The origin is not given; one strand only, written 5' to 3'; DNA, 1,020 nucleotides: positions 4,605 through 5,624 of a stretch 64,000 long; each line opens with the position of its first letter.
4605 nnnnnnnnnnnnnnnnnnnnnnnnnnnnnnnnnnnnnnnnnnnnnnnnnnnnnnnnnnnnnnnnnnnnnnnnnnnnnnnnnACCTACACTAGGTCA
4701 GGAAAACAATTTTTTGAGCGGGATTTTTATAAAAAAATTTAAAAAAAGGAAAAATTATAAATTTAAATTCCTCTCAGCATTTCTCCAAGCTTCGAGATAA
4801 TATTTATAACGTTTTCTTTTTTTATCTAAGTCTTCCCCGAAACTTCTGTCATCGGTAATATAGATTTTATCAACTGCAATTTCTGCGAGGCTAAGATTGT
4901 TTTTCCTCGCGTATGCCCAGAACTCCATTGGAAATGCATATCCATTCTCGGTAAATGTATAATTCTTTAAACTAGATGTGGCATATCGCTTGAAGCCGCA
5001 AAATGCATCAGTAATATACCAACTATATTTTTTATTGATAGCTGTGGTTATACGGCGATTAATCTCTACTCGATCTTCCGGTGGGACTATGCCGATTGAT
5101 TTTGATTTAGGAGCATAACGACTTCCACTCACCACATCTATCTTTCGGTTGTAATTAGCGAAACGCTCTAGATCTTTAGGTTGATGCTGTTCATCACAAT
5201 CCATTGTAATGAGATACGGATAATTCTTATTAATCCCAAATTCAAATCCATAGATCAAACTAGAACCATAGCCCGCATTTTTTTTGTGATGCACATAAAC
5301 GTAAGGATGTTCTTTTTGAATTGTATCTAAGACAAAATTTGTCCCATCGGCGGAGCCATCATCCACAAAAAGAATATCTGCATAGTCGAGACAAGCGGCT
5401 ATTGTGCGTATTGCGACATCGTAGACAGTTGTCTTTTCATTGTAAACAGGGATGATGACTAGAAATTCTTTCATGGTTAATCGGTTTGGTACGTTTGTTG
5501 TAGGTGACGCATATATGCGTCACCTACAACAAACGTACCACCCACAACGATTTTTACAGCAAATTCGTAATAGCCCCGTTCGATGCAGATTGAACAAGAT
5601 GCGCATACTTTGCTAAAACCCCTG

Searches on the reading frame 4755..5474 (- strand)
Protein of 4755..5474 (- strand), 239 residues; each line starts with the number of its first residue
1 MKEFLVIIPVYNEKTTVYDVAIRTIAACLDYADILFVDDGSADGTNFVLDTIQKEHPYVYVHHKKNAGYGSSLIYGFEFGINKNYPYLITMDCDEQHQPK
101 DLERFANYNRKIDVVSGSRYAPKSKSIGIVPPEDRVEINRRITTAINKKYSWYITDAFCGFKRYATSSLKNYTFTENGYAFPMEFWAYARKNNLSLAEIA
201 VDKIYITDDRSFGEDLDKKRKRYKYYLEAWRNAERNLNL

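Call 7: search_protein_families(library=pfam, proteins=[window:4755-5474:-])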
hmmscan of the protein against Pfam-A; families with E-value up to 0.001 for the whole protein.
window:4755-5474:- (239 aa): 2 families
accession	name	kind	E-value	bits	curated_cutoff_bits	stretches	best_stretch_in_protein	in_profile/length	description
PF00535.33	Glycos_transf_2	-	1.3e-21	77.7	23.3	1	6-169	2-164/168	Glycosyl transferase family 2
PF10111.15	Glyco_tranf_2_2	-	0.0003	20.8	27.3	1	6-103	2-100/276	Glycosyltransferase like family 2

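Call 10: find_encoding_contigs(protein=window:4755-5474:-, flank=4000, max_places=10)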
Protein window:4755-5474:- (239 aa): 8 contigs read that carry it; 8 places shown.
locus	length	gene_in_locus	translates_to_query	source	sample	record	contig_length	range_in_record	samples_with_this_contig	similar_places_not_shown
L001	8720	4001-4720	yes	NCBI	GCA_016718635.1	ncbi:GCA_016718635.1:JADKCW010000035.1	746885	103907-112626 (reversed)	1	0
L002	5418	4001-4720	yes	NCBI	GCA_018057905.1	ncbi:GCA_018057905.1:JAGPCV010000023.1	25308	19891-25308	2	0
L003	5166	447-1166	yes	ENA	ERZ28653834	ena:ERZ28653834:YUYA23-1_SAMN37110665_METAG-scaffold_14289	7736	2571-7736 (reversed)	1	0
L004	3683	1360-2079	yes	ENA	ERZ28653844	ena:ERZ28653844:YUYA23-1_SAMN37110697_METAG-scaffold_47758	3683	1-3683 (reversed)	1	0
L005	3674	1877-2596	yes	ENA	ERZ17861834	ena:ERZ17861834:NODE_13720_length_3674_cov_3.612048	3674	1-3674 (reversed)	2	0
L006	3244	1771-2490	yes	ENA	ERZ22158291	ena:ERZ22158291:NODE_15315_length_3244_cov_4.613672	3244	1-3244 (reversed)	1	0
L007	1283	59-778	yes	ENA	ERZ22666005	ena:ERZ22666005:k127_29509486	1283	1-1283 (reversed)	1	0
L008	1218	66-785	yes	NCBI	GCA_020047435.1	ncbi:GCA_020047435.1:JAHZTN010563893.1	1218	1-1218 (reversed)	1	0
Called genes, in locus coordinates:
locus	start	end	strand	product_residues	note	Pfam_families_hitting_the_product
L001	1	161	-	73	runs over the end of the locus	-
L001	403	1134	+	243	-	-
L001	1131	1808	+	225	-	-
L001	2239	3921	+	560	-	PF00920:ILVD_EDD_N, PF24877:ILV_EDD_C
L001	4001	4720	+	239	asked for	PF00535:Glycos_transf_2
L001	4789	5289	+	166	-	PF07600:DUF1564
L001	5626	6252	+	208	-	PF00440:TetR_N (weak)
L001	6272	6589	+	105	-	PF11196:DUF2834 (weak)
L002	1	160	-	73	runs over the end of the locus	-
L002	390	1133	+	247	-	-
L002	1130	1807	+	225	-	-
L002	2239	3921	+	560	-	PF00920:ILVD_EDD_N, PF24877:ILV_EDD_C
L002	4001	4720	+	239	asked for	PF00535:Glycos_transf_2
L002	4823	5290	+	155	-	PF07600:DUF1564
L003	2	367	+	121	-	?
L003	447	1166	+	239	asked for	PF00535:Glycos_transf_2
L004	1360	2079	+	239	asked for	PF00535:Glycos_transf_2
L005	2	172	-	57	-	?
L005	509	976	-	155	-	PF07600:DUF1564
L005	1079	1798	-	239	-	PF00535:Glycos_transf_2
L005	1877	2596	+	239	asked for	PF00535:Glycos_transf_2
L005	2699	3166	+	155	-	PF07600:DUF1564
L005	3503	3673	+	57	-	?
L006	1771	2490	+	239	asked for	PF00535:Glycos_transf_2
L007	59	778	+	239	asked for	PF00535:Glycos_transf_2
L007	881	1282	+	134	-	?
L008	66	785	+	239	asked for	PF00535:Glycos_transf_2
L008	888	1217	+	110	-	?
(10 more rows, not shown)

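Call 16: find_homologous_proteins(query=window:4755-5474:-, max_evalue=1e-20)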
Query window:4755-5474:- (239 aa): 4166 proteins with E <= 1e-20 among 4500 candidates; the best 120 are listed.
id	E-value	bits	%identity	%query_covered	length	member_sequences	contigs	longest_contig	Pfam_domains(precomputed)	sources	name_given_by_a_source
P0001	1.5e-149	514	92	100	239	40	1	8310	PF00535.33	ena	-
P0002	1.3e-142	491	87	100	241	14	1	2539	PF00535.33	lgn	-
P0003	6.4e-137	473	86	99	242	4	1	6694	PF00535.33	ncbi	-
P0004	1.5e-136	471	85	100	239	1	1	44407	PF00535.33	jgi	-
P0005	1.4e-135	468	85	99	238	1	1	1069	PF00535.33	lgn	-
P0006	1.2e-134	465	84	99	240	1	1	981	PF00535.33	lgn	-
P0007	2.5e-97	343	66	98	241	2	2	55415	PF00535.33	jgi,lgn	jgi:dolichol-phosphate mannosyltransferase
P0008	7.4e-97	341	63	98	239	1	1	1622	PF00535.33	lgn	-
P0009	3.0e-96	340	64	99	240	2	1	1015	PF00535.33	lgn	-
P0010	1.7e-93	330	62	97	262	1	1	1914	PF00535.33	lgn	-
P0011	2.2e-93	330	61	98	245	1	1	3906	PF00535.33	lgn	-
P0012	3.1e-93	330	62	98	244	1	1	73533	PF00535.33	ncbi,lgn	-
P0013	2.6e-90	320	59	98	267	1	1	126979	PF00535.33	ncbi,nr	ncbi:MAG: glycosyltransferase family 2 protein [Leptospiraceae bacterium]|nr:glycosyltransferase fam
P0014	5.1e-89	316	59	97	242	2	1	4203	PF00535.33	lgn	-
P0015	6.0e-89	316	60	100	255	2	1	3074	PF00535.33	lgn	-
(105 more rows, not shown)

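Call 17: find_encoding_contigs(protein=P0001, flank=3000, max_places=3)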
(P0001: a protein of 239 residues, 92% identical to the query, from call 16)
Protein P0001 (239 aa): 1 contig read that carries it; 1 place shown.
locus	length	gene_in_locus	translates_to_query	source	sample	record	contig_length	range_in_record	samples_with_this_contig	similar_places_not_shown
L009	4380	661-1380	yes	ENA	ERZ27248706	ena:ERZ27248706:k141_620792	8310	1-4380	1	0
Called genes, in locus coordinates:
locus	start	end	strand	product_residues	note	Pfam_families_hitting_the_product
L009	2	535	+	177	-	?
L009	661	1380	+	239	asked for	PF00535:Glycos_transf_2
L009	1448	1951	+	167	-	PF07600:DUF1564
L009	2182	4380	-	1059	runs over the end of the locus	PF00873:ACR_tran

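Call 18: find_encoding_contigs(protein=P0003, flank=3000, max_places=3)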
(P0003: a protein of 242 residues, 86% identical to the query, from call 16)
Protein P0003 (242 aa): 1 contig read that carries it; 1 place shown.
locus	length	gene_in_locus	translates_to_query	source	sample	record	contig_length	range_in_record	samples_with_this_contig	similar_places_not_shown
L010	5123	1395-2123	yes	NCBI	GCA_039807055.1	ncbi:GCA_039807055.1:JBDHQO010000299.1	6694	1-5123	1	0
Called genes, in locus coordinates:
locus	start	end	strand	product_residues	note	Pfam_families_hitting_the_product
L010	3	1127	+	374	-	?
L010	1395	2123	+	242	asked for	PF00535:Glycos_transf_2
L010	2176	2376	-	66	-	-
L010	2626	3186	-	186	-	-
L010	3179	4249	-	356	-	PF02463:SMC_N (faint), PF13175:AAA_15 (weak), PF13304:AAA_21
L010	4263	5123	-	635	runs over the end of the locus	PF10592:AIPR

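Call 19: find_encoding_contigs(protein=P0004, flank=3000, max_places=3)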
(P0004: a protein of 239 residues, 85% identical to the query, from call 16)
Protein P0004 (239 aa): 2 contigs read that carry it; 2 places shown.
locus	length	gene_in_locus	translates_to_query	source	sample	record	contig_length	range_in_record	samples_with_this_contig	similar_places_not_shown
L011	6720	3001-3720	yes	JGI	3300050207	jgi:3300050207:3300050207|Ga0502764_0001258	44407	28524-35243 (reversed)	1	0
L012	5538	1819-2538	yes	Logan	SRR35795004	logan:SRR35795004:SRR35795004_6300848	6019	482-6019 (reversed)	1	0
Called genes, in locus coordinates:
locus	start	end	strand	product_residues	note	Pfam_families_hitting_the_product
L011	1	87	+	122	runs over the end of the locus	PF01850:PIN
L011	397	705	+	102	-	-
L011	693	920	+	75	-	-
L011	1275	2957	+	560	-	PF00920:ILVD_EDD_N, PF24877:ILV_EDD_C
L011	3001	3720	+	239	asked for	PF00535:Glycos_transf_2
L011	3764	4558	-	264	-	PF01545:Cation_efflux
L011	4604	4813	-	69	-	-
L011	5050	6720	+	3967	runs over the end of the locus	PF03160:Calx-beta, PF16132:DUF4843 (faint), PF03160:Calx-beta, PF04051:TRAPP (faint), PF03160:Calx-beta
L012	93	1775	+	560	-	PF00920:ILVD_EDD_N, PF24877:ILV_EDD_C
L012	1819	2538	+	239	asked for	PF00535:Glycos_transf_2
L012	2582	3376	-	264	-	PF01545:Cation_efflux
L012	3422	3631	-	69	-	-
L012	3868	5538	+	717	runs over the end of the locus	?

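Call 20: find_encoding_contigs(protein=P0002, flank=3000, max_places=3)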
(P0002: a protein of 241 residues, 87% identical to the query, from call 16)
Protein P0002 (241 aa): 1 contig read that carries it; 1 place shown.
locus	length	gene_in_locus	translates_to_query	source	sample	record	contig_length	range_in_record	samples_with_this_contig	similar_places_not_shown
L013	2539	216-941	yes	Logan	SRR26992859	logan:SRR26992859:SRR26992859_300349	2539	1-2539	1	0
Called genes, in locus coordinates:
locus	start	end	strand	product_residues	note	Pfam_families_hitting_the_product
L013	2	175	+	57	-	?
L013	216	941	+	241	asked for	PF00535:Glycos_transf_2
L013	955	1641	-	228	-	PF07238:PilZ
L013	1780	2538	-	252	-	?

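Call 27: find_related_loci(query=A2, collection=genome_contigs, flank=2500)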
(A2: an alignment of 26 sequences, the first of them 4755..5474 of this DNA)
Query A2 (239 aa) in genome_contigs; peptide patterns used: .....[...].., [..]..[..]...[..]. (x = any residue, [..] = any of these).
600 stretches matched a pattern (row limit reached: there are more); 600 encode a relative of the query (tblastn E <= 1e-3); the best 80 are kept; 80 distinct loci.
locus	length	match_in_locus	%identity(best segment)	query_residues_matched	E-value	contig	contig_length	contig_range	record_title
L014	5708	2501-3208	62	1-235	4e-99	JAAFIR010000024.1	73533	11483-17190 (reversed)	MAG: Leptospirales bacterium isolate bin32.maxbin.ball.103 WN_Leptospirales_scaffold_3, whole genome shotgun sequence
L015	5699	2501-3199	59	2-235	8e-96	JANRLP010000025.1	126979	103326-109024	MAG: Leptospiraceae bacterium isolate bins.194 k141_3332596, whole genome shotgun sequence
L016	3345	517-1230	52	2-238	6e-85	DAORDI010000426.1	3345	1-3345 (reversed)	MAG TPA_asm: Leptospiraceae bacterium isolate AMR_MDS_0884 NODE_24008_length_3345_cov_4.546505, whole genome shotgun seq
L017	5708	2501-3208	46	1-235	3e-70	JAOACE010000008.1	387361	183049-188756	MAG: Leptospiraceae bacterium isolate SKW199 k141_502005, whole genome shotgun sequence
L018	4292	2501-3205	50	4-237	6e-70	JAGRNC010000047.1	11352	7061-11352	MAG: Leptospiraceae bacterium isolate HKST-UBA07 NODE_47_length_11352_cov_1.994945, whole genome shotgun sequence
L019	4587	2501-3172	43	6-238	9e-61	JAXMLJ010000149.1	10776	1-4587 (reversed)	MAG: Coriobacteriia bacterium isolate L4_metabat.bin.19_sub k141_168921, whole genome shotgun sequence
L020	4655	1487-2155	44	6-233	1e-60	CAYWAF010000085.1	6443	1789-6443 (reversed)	MAG TPA_asm: uncultured Eubacteriales bacterium isolate SRP338002_co1_216 genome assembly, contig: NODE_11100_length_644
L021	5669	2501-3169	44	5-233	3e-60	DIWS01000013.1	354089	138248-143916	MAG TPA_asm: Actinobacteria bacterium UBA6100 UBA6100_contig_2851, whole genome shotgun sequence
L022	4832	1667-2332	43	6-233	9e-60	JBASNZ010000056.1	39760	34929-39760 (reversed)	MAG: Coriobacteriia bacterium isolate MFD12108_ilm_asm_bin9 k127_47163, whole genome shotgun sequence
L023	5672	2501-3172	42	6-233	8e-59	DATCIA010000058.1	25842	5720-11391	MAG TPA_asm: Coriobacteriia bacterium isolate SMAG_U7847 k141_287537, whole genome shotgun sequence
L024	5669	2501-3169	43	6-233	4e-58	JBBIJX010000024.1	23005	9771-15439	MAG: Actinomycetota bacterium isolate BR1S70218_bin_172 NODE_1197_length_23005_cov_2.82909, whole genome shotgun sequenc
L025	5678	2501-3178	41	2-233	9e-58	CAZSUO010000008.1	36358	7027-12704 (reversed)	MAG TPA_asm: uncultured Coriobacteriaceae bacterium isolate SRP263991_co7_90 genome assembly, contig: NODE_1376_length_3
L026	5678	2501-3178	42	3-233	5e-57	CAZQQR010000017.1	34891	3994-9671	MAG TPA_asm: uncultured Pirellulaceae bacterium isolate SRP268394_co1_88 genome assembly, contig: NODE_2030_length_34891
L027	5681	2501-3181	42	6-236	1e-56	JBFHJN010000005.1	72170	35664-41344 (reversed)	MAG: Coriobacteriia bacterium isolate Mix_sand07.2021.05.G.64 k141_2465871_length_72170_cov_15.0062, whole genome shotgu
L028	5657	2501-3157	46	1-226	2e-56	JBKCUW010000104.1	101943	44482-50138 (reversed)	MAG: Pirellula sp. isolate samp_2047_semibin_217 samp_2047_3074483, whole genome shotgun sequence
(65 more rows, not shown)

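Call 30: find_related_loci(query=window:4755-5474:-, collection=metagenome_contigs, flank=2500)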
Query window:4755-5474:- (239 aa) in metagenome_contigs; peptide patterns used: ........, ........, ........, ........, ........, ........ (x = any residue, [..] = any of these).
112 stretches matched a pattern; 31 encode a relative of the query (tblastn E <= 1e-3); 30 distinct loci.
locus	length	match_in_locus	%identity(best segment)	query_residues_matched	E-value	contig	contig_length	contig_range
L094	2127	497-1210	93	1-238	3e-166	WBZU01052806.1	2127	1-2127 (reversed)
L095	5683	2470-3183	92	1-238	4e-153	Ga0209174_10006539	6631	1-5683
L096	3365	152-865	92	1-238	3e-156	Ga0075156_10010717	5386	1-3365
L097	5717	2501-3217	91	1-239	5e-151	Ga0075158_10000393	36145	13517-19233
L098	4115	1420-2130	57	2-237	3e-88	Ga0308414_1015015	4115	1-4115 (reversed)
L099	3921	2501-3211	48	4-239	6e-71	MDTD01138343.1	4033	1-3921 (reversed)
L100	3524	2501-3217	49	2-239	2e-70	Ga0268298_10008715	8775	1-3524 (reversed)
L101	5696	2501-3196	46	1-233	4e-70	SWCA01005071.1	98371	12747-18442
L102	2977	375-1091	48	2-239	1e-70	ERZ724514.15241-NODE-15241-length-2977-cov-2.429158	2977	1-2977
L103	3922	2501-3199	49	4-235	2e-66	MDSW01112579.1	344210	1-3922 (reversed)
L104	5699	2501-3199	49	4-235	2e-66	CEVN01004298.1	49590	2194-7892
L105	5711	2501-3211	48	4-239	3e-71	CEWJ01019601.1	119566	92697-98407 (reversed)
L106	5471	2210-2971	40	5-231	7e-56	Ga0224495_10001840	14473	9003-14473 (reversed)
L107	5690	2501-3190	42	3-237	2e-53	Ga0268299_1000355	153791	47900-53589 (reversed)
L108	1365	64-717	44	4-228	1e-54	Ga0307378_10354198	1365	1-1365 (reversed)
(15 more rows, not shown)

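Call 37: list_cluster_members(proteins=[window:4755-5474:-, P0001, P0002, P0003, P0004])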
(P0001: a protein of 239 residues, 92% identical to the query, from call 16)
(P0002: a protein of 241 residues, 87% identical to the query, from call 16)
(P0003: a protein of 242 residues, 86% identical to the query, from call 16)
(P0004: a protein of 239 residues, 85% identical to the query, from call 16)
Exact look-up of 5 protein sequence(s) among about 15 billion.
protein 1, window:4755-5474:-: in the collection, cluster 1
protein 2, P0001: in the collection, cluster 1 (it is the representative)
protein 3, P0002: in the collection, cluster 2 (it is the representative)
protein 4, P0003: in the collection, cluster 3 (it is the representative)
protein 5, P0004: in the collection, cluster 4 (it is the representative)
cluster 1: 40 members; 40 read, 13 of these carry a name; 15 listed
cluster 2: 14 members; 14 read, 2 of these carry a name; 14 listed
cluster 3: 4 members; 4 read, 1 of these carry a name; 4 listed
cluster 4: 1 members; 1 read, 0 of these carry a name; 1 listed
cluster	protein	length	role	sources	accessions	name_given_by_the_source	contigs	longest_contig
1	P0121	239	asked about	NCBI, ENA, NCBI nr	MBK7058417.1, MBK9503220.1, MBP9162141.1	MAG: glycosyltransferase family 2 protein [Leptospiraceae bacterium] | glycosyltransferase family 2 protein [Leptospiraceae bacterium]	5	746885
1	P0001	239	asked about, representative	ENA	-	-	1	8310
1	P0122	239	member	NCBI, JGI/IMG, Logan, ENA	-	glycosyltransferase involved in cell wall biosynthesis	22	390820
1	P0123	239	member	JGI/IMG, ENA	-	glycosyltransferase involved in cell wall biosynthesis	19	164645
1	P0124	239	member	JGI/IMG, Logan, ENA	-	glycosyltransferase involved in cell wall biosynthesis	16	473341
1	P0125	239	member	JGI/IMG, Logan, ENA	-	dolichol-phosphate mannosyltransferase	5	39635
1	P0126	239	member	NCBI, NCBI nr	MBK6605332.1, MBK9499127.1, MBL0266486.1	MAG: glycosyltransferase family 2 protein [Leptospiraceae bacterium] | glycosyltransferase family 2 protein [Leptospiraceae bacterium]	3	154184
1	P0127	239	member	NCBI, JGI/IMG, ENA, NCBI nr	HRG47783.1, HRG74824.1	MAG TPA: glycosyltransferase family 2 protein [Leptospiraceae bacterium] | glycosyltransferase family 2 protein [Leptospiraceae bacterium]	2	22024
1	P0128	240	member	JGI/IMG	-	dolichol-phosphate mannosyltransferase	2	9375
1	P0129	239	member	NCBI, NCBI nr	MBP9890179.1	MAG: glycosyltransferase family 2 protein [Leptospiraceae bacterium] | glycosyltransferase family 2 protein [Leptospiraceae bacterium]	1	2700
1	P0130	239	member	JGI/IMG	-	dolichol-phosphate mannosyltransferase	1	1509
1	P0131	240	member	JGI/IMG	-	glycosyltransferase involved in cell wall biosynthesis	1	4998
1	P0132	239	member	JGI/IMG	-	dolichol-phosphate mannosyltransferase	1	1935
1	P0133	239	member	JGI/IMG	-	dolichol-phosphate mannosyltransferase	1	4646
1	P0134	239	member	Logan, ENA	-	-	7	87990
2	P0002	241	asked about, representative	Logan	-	-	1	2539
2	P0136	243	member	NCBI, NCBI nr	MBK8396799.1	MAG: glycosyltransferase family 2 protein [Leptospiraceae bacterium] | glycosyltransferase family 2 protein [Leptospiraceae bacterium]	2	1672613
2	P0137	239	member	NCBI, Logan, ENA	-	-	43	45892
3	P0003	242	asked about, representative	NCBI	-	-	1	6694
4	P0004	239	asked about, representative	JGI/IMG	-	-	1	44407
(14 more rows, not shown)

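Call 39: find_encoding_contigs(protein=P0127, flank=1500, max_places=4)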
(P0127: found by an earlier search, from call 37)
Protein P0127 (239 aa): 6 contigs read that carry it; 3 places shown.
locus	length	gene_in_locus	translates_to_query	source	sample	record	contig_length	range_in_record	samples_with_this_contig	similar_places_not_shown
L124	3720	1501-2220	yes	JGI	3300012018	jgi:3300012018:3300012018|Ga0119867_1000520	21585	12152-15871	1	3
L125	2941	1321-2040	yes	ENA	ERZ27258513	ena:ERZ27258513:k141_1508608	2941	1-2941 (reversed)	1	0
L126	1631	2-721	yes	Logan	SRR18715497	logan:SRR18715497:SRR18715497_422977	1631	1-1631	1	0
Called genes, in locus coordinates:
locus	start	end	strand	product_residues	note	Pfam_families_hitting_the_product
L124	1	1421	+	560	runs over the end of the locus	PF00920:ILVD_EDD_N, PF24877:ILV_EDD_C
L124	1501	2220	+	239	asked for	PF00535:Glycos_transf_2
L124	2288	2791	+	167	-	PF07600:DUF1564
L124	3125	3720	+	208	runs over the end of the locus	PF00440:TetR_N (weak)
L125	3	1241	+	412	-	?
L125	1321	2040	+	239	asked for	PF00535:Glycos_transf_2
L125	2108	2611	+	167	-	PF07600:DUF1564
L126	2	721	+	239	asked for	PF00535:Glycos_transf_2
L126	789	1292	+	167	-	PF07600:DUF1564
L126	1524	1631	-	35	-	?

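Call 40: find_encoding_contigs(protein=P0126, flank=1500, max_places=4)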
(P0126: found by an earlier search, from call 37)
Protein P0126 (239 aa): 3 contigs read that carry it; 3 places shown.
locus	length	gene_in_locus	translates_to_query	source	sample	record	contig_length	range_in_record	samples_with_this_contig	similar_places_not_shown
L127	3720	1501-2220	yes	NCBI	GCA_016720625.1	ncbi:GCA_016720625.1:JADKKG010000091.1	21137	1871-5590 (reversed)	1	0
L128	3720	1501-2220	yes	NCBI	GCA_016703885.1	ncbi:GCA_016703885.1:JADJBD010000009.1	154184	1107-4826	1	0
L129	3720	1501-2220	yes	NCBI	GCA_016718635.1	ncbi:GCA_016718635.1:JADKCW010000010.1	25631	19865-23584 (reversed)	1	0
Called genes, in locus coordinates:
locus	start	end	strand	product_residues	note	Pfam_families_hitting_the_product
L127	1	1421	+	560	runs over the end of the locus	PF00920:ILVD_EDD_N, PF24877:ILV_EDD_C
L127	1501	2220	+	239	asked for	PF00535:Glycos_transf_2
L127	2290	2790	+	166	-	PF07600:DUF1564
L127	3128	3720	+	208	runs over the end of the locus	PF00440:TetR_N (weak)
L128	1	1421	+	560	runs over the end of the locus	PF00920:ILVD_EDD_N, PF24877:ILV_EDD_C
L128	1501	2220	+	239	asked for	PF00535:Glycos_transf_2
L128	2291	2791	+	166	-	PF07600:DUF1564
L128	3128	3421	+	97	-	PF00440:TetR_N (weak)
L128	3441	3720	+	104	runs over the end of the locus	-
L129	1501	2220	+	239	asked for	PF00535:Glycos_transf_2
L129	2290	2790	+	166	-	PF07600:DUF1564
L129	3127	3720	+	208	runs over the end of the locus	PF00440:TetR_N (weak)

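Call 41: find_encoding_contigs(protein=P0124, flank=1500, max_places=10)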
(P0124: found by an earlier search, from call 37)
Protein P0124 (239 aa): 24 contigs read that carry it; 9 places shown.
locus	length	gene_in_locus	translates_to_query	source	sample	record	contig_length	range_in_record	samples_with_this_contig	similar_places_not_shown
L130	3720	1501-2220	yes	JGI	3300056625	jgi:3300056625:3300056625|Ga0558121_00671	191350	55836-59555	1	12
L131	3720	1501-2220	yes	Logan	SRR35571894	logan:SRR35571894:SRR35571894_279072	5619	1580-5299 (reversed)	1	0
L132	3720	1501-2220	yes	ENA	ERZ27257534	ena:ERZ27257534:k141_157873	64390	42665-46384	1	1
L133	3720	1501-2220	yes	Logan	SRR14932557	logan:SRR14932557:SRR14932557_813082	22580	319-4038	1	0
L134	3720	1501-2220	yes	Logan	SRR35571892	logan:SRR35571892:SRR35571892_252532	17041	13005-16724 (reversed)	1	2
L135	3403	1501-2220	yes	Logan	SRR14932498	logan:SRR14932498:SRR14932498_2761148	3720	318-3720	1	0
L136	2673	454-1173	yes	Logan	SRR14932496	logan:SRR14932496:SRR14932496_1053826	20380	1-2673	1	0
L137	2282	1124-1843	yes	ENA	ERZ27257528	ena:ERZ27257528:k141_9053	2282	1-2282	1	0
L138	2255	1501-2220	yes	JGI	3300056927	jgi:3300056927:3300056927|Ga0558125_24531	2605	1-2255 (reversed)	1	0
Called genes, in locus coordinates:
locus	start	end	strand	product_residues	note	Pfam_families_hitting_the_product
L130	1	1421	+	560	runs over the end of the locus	PF00920:ILVD_EDD_N, PF24877:ILV_EDD_C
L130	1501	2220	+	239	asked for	PF00535:Glycos_transf_2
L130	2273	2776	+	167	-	PF07600:DUF1564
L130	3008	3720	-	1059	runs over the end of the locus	PF00873:ACR_tran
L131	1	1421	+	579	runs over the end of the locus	?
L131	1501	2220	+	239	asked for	PF00535:Glycos_transf_2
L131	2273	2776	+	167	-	PF07600:DUF1564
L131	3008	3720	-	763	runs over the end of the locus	?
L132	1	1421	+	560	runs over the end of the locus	PF00920:ILVD_EDD_N, PF24877:ILV_EDD_C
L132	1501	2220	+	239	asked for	PF00535:Glycos_transf_2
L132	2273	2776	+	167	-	PF07600:DUF1564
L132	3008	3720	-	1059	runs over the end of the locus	PF00873:ACR_tran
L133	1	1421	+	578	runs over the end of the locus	?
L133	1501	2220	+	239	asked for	PF00535:Glycos_transf_2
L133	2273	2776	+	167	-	PF07600:DUF1564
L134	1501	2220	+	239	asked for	PF00535:Glycos_transf_2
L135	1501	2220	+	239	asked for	PF00535:Glycos_transf_2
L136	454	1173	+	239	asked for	PF00535:Glycos_transf_2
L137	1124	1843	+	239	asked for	PF00535:Glycos_transf_2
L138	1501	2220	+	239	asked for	PF00535:Glycos_transf_2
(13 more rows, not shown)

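Call 42: find_encoding_contigs(protein=P0131, flank=1500, max_places=3)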
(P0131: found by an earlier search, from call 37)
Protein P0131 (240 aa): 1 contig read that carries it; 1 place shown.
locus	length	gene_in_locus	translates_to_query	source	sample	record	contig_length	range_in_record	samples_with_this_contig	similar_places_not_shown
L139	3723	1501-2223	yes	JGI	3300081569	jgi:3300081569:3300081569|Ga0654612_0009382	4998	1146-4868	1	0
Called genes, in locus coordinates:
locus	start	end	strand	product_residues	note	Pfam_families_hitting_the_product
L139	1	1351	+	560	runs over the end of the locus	PF00920:ILVD_EDD_N, PF24877:ILV_EDD_C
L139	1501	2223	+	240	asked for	PF00535:Glycos_transf_2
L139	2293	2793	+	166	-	PF07600:DUF1564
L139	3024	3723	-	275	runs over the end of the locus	?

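Call 43: find_encoding_contigs(protein=P0133, flank=1500, max_places=3)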
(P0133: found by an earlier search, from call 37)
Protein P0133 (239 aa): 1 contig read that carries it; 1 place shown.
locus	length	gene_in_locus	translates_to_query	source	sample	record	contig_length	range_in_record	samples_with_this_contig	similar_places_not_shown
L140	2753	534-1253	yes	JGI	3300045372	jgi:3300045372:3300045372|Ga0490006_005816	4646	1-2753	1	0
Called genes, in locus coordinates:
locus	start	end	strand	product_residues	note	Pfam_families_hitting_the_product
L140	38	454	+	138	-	PF24877:ILV_EDD_C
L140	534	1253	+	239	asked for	PF00535:Glycos_transf_2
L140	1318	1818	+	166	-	PF07600:DUF1564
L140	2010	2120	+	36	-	-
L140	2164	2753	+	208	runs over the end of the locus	PF00440:TetR_N (weak)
